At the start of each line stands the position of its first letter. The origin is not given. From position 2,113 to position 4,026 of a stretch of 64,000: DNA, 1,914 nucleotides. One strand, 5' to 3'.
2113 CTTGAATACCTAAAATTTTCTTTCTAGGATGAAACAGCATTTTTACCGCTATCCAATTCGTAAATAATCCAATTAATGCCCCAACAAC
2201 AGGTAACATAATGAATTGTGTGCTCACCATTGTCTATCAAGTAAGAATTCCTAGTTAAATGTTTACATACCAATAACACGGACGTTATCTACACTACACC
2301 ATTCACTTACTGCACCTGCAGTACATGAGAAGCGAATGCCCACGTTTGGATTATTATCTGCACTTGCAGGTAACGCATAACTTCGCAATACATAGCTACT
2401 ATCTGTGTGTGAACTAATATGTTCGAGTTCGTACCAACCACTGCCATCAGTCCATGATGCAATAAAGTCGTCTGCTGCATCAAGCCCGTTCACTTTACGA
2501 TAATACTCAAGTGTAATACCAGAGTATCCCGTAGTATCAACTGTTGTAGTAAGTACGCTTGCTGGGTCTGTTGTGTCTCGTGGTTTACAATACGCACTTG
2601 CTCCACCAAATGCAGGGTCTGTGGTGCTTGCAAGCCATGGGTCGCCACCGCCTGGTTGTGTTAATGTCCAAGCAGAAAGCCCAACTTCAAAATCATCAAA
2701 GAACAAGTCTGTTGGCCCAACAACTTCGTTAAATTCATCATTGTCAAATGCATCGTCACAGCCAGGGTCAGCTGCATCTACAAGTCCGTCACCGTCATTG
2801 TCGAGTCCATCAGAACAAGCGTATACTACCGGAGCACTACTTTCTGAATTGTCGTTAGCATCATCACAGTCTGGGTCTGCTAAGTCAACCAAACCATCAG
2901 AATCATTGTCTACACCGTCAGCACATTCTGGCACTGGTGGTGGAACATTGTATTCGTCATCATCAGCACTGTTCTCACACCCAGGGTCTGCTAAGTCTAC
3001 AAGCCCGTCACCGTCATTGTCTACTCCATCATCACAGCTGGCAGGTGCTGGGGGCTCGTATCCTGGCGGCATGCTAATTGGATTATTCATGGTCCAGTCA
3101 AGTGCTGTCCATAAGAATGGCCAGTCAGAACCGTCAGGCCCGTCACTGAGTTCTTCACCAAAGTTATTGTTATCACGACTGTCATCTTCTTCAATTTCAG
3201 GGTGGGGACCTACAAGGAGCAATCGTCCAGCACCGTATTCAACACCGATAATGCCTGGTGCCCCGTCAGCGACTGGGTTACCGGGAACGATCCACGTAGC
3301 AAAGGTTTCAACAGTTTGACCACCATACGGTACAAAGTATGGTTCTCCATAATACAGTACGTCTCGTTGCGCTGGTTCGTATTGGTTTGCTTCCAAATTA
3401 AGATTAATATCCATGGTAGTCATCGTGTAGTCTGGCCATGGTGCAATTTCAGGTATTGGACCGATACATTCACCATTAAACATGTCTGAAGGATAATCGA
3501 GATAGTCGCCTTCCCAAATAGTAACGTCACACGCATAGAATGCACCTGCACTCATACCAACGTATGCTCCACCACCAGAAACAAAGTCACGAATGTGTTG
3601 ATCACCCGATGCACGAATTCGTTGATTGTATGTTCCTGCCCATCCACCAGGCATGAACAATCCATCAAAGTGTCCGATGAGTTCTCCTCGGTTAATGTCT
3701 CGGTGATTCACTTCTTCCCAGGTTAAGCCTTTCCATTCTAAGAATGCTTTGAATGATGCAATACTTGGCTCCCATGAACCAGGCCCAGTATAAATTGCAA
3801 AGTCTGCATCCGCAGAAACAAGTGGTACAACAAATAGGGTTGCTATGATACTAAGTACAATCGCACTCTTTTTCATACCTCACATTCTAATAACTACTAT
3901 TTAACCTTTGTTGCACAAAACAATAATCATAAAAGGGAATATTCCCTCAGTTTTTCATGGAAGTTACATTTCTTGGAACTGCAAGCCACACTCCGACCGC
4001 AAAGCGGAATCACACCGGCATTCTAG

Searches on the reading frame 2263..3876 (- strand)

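Call 55: search_protein_families(library=pfam, max_evalue=0.001, proteins=[window:2263-3876:-])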
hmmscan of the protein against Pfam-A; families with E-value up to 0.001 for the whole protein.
window:2263-3876:- (537 aa): 1 family
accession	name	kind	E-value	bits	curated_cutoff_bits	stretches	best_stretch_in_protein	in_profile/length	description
PF09825.15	BPL_N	-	1.7e-13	50.6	24.2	1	55-233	35-226/283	Biotin-protein ligase, N terminal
